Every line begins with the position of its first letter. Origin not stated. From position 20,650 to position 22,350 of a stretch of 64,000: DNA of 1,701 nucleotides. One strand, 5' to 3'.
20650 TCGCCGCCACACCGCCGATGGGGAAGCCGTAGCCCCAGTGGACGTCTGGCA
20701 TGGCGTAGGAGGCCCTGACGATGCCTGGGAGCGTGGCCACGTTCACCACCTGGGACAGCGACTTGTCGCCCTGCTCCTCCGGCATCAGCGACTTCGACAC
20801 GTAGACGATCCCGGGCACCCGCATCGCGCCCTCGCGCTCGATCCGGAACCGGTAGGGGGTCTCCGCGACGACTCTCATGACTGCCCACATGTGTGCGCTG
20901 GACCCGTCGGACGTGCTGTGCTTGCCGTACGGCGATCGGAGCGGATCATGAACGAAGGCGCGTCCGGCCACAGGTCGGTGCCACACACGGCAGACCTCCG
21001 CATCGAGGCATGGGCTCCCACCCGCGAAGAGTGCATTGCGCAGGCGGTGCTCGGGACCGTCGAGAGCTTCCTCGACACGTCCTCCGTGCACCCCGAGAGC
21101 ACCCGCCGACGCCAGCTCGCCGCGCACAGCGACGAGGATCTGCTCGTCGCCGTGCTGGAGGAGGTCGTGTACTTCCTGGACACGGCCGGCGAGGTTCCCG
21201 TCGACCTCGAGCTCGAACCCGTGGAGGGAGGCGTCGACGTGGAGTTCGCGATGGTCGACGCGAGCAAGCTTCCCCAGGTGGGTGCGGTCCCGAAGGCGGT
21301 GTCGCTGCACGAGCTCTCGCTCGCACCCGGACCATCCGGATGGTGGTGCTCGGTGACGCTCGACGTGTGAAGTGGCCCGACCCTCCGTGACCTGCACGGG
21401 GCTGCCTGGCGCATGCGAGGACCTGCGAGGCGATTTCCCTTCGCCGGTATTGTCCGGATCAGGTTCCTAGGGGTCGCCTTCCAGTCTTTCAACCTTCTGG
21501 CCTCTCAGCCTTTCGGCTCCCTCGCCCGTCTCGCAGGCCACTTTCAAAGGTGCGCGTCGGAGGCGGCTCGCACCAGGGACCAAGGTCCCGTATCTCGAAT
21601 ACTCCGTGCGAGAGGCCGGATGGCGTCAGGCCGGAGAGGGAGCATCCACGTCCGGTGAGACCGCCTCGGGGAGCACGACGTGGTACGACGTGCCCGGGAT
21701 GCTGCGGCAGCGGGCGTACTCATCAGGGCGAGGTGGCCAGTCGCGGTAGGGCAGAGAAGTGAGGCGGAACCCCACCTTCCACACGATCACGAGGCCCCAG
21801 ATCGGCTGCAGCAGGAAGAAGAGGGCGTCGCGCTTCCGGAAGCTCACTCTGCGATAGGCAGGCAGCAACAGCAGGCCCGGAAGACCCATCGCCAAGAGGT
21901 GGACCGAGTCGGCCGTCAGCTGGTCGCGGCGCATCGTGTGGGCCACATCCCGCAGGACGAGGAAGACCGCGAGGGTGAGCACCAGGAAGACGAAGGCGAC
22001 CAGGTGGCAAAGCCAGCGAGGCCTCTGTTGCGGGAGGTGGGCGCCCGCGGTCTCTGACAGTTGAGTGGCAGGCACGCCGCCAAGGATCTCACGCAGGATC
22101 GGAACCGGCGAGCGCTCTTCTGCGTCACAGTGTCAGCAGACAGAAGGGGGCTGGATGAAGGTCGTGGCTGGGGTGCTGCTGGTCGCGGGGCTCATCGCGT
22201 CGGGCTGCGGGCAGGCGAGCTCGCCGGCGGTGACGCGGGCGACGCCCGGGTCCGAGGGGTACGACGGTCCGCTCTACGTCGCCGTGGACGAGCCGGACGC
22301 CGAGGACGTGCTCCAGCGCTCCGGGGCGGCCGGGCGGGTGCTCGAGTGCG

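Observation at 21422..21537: Orphan TPP riboswitch pointing antisense into archease and towards rtcB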

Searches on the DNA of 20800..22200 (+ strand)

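Call 4: search_rna_families(source=window, start=20800, end=22200, threshold=evalue, max_evalue=10, show_alignments=5)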
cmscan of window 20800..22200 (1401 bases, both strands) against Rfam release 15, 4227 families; matches with E-value up to 10: 5.
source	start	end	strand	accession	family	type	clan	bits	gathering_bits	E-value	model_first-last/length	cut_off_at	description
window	21419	21533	-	RF00059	TPP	Cis-reg; riboswitch;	-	43.9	54.3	5.8e-07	1-105/105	no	TPP riboswitch aptamer (THI element)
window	21252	21334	-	RF03527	mir-3072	Gene; miRNA;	-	20.2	86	2.8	1-83/83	no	mir-3072 microRNA precursor family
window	21713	21745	-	RF01380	HIV-1_SD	Cis-reg;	-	19.6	30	0.64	1-19/19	no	Human immunodeficiency virus type 1 major splice donor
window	22087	22126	-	RF01861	TB9Cs1H1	Gene; snRNA; snoRNA; HACA-box;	-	16.2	55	4.6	1-63/63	no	Trypanosomatid snoRNA TB9Cs1H1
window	21149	21202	+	RF01340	CRISPR-DR29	Gene; CRISPR;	-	15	39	9.3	1-37/37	no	CRISPR RNA direct repeat element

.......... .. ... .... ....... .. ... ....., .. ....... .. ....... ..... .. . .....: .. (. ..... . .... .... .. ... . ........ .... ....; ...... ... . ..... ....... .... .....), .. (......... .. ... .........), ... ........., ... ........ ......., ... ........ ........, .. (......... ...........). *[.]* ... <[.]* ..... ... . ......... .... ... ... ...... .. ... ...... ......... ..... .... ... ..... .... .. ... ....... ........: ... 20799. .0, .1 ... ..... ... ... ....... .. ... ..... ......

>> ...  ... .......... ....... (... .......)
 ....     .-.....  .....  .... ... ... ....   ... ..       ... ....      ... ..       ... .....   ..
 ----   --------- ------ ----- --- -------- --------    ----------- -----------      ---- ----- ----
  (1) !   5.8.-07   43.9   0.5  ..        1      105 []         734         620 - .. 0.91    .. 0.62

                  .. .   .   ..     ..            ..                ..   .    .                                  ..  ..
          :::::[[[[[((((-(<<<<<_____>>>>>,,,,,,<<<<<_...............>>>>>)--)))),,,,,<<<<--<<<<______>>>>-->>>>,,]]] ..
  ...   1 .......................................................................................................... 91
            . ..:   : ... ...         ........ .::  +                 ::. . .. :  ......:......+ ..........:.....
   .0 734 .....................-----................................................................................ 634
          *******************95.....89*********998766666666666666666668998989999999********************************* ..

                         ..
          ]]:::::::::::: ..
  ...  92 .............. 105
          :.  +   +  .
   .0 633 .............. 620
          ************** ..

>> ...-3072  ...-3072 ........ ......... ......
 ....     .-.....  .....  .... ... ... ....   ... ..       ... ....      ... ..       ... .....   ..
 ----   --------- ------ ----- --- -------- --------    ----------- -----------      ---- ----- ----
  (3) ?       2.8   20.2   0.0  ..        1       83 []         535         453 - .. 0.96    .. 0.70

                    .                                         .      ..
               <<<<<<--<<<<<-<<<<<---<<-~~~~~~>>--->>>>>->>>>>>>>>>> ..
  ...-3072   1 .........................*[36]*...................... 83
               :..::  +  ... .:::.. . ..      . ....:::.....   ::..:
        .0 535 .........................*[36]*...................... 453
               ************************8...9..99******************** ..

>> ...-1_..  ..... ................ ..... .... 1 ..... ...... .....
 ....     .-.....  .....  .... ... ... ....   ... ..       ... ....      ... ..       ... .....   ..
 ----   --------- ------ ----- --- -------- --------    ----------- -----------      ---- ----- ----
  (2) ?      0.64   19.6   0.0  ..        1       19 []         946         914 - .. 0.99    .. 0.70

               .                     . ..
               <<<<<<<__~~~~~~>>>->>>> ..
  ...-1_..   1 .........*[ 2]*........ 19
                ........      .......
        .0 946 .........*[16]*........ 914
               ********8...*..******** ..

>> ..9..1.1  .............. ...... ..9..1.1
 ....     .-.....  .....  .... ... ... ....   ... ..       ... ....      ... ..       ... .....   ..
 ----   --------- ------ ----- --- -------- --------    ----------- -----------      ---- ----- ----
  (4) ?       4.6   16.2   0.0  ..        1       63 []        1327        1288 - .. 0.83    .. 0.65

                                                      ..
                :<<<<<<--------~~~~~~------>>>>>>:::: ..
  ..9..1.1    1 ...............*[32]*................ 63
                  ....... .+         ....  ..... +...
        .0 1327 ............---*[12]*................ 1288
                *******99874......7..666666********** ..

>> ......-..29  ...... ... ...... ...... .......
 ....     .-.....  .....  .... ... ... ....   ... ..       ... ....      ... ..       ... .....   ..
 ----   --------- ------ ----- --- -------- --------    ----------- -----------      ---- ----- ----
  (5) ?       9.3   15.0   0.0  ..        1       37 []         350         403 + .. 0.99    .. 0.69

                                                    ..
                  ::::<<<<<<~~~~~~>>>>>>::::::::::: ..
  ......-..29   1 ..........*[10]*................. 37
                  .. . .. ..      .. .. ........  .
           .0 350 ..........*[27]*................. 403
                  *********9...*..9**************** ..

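Call 11: search_rna_families(sources=[L001, L002], threshold=evalue, max_evalue=0.01, show_alignments=3)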
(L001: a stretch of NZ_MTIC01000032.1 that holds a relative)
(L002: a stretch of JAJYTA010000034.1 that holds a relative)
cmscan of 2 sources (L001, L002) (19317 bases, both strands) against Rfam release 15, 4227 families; matches with E-value up to 0.01: 0.
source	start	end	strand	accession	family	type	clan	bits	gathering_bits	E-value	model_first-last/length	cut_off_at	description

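Call 22: search_rna_families(sources=[L010, L011, L012, L013], threshold=evalue, max_evalue=0.01, show_alignments=4)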
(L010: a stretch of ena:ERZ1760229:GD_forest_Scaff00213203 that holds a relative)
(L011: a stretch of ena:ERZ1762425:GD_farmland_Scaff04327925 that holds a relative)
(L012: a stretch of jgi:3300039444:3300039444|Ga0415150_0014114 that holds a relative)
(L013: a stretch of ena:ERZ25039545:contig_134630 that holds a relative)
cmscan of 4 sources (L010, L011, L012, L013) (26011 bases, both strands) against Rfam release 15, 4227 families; matches with E-value up to 0.01: 3.
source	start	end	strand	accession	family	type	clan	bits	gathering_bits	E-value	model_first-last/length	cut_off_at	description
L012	1291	1404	-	RF00059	TPP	Cis-reg; riboswitch;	-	43.9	54.3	1.1e-05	1-105/105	no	TPP riboswitch aptamer (THI element)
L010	2296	2410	-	RF00059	TPP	Cis-reg; riboswitch;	-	43.7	54.3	1.2e-05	1-105/105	no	TPP riboswitch aptamer (THI element)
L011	2297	2411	-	RF00059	TPP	Cis-reg; riboswitch;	-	43.7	54.3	1.2e-05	1-105/105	no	TPP riboswitch aptamer (THI element)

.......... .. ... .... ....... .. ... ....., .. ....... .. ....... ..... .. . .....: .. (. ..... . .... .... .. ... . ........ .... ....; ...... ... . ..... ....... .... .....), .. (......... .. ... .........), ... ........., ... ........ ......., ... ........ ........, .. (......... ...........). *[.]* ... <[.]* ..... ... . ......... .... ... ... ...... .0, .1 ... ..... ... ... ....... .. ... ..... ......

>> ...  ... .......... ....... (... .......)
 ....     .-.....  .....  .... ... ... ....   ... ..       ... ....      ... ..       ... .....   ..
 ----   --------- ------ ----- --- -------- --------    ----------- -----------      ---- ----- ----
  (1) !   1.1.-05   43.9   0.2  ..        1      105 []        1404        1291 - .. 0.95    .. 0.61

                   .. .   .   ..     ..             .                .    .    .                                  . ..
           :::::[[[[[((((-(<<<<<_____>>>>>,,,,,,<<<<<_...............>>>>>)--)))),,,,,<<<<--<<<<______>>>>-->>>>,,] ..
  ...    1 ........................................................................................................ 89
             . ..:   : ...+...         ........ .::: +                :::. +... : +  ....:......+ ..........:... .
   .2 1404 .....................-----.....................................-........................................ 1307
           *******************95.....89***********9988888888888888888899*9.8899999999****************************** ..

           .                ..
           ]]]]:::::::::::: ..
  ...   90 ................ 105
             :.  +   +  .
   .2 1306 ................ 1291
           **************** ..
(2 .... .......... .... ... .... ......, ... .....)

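Call 42: search_dna_similar(query=window:21415-21545:-, collection=plasmids, mode=distant, max_rows=30, max_evalue=0.001)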
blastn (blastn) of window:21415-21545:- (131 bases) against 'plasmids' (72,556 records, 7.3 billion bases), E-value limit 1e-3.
Records with a match: 5; places in all: 5; records where one place covers at least 80% of the query: 0.
Best place of each record, by identity: 90-95% 4; 80-90% 1.
By first word of the organism name: Embleya 1; Alloyangia 1; Haematobacter 1; Ruegeria 1; Pseudosulfitobacter 1.
By predicted mobility (MOB-suite, as given by PLSDB): non-mobilizable 3; mobilizable 1; conjugative 1.
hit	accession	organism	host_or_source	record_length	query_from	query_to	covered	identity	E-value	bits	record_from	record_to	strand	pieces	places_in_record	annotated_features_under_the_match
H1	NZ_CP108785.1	Embleya sp. NBC_00888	-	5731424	35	125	69%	84.8%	5e-18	97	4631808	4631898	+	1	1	none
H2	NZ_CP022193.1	Alloyangia pacifica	cell culture,oil-contaminated sediment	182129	80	111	24%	93.8%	7e-4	50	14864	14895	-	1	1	none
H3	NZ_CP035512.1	Haematobacter massiliensis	single cell,human skin swab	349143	80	111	24%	93.8%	7e-4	50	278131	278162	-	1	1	none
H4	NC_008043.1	Ruegeria sp. TM1040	-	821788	80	111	24%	93.8%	7e-4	50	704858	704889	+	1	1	none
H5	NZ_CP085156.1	Pseudosulfitobacter sp. DSM 107133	cell culture,Seawater from the North ...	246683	80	111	24%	93.8%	7e-4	50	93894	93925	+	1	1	none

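Call 43: get_annotated_region(hit=H1, flank=7000)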
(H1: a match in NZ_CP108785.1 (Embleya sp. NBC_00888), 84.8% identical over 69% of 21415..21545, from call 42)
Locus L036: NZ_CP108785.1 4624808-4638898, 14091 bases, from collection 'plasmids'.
description: Embleya sp. NBC_00888 plasmid unnamed1, complete sequence
organism: Embleya sp. NBC_00888 (NCBI taxid 2975960)
taxonomy: Bacteria; Actinomycetota; Actinomycetes; Kitasatosporales; Streptomycetaceae; Embleya; Embleya sp. NBC 00888
host: -; source: -; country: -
typing (MOB-suite, as given by PLSDB): mobilizable; relaxase MOBP
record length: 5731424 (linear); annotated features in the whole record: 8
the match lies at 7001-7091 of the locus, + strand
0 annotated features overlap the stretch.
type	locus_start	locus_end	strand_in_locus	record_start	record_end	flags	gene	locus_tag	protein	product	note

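Call 46: search_rna_families(source=L036, start=6500, end=7600, threshold=evalue, max_evalue=0.1, show_alignments=1)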
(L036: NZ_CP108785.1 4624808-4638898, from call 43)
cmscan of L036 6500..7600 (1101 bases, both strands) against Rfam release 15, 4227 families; matches with E-value up to 0.1: 1.
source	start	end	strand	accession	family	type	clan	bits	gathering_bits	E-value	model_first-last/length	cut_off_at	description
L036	6928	7093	+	RF00059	TPP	Cis-reg; riboswitch;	-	36.6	54.3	2.9e-05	1-105/105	no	TPP riboswitch aptamer (THI element)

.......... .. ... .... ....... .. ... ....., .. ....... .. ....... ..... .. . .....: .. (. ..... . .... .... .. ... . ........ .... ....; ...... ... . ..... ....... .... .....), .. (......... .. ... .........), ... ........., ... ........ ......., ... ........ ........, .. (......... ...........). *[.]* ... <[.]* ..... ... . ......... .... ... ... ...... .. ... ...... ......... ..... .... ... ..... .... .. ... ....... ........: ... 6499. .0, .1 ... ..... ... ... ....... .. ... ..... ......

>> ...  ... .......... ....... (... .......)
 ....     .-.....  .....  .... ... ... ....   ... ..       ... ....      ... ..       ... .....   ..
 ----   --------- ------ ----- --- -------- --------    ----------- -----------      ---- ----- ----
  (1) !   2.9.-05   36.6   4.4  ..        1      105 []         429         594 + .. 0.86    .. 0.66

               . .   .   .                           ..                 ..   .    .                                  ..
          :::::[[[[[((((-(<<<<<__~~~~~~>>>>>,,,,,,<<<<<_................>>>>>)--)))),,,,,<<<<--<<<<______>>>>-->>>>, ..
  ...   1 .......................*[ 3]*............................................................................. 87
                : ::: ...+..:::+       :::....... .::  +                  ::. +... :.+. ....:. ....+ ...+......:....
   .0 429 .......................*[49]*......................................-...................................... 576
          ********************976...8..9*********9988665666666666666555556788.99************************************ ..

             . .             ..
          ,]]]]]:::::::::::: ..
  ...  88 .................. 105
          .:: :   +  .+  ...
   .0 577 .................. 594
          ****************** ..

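Call 82: build_rna_model(alignment_id=A3, structure=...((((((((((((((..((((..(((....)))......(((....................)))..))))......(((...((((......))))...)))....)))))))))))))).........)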
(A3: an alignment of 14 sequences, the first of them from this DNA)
Model R1 built from alignment A3 (14 sequences, 132 columns); structure: as given.
model positions 121; base pairs 31; branch points 2; effective number of sequences 1.09; information 0.59 bits per position. Calibrated on 0.2 Mb of random sequence (short: E-values are rough).
structure used (alignment columns):
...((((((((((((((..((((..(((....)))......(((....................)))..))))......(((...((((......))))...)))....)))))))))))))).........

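Call 83: search_with_rna_model(model_id=R1, sources=[window, L001, L002, L003, L004, L005, L009, L010, L012, L013, L014, L015, L016, L017, L018, L019, L020, L021, L025, L026, L027, L028, L029, L030, L031, L032, L033, L034, L035, L037, L047, L048, L049], max_evalue=1, make_alignment=true)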
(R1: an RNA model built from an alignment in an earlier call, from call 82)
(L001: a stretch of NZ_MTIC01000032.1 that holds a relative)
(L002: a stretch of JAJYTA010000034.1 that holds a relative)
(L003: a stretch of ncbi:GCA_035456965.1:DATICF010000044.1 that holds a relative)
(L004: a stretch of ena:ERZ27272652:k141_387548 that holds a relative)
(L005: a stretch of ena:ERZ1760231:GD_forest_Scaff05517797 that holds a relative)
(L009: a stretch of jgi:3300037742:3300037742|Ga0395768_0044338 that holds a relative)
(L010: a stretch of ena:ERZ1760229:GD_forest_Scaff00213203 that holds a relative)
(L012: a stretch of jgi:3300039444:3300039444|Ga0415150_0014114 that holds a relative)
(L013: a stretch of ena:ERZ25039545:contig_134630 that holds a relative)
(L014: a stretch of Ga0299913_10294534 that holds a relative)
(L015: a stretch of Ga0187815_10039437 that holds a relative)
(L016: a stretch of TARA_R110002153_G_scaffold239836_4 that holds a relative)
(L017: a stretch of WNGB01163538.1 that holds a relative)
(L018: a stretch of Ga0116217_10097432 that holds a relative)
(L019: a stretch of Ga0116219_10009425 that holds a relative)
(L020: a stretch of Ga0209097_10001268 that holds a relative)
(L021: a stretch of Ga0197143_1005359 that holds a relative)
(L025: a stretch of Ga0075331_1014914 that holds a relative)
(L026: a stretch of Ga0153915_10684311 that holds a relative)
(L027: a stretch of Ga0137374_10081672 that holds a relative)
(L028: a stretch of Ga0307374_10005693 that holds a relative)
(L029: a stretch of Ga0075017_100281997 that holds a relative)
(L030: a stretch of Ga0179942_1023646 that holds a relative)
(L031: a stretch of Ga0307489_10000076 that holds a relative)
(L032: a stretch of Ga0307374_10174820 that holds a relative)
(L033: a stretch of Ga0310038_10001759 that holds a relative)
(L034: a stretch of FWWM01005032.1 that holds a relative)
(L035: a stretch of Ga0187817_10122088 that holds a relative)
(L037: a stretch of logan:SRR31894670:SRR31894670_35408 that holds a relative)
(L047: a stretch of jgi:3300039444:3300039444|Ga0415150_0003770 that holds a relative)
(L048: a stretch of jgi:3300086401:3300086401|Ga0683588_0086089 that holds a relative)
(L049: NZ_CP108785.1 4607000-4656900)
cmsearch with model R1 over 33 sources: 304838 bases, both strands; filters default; matches with E-value up to 1: 26.
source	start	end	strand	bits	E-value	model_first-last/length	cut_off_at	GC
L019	2080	2198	+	132.6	2e-28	1-121/121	no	0.58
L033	1951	2069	+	132.6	2e-28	1-121/121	no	0.58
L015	1446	1564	-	131.5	3.6e-28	1-121/121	no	0.58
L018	791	909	-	130.8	5.1e-28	1-121/121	no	0.58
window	21412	21541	-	129.2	1.2e-27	1-121/121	no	0.62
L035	1366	1484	+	128.8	1.5e-27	1-121/121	no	0.58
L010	2289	2418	-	127.6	2.9e-27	1-121/121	no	0.64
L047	5455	5583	-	125.3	9.7e-27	1-121/121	no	0.62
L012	1284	1412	-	125.3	1e-26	1-121/121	no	0.6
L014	5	133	+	124.8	1.3e-26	1-121/121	no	0.64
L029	1009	1127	-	124.8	1.3e-26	1-121/121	no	0.57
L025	590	719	+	124.8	1.3e-26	1-121/121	no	0.62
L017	216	343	-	123.9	2.1e-26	1-121/121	no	0.61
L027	1066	1193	+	123.9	2.1e-26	1-121/121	no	0.61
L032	222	340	+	117.3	7.2e-25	1-121/121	no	0.62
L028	1705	1823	-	112.4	1e-23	1-121/121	no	0.65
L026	119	236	-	109.3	5.5e-23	1-121/121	no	0.63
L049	24728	24908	+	76.2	2.8e-15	1-121/121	no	0.65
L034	3349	3464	+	63.4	2.7e-12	1-121/121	no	0.66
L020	9534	9632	-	62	5.7e-12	1-121/121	no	0.55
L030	1076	1174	+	62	5.7e-12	1-121/121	no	0.55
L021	6620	6737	-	57.1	8e-11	1-121/121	no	0.66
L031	4061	4179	+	55.8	1.6e-10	1-121/121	no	0.4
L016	7168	7270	+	54.2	3.8e-10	1-121/121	no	0.46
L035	1541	1628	+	43.3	1.4e-07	1-121/121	no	0.69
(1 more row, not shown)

Alignment A4: 26 matches aligned to the model, 191 columns, each read 5' to 3' on its own strand. Consensus structure (alignment columns), stored with it:
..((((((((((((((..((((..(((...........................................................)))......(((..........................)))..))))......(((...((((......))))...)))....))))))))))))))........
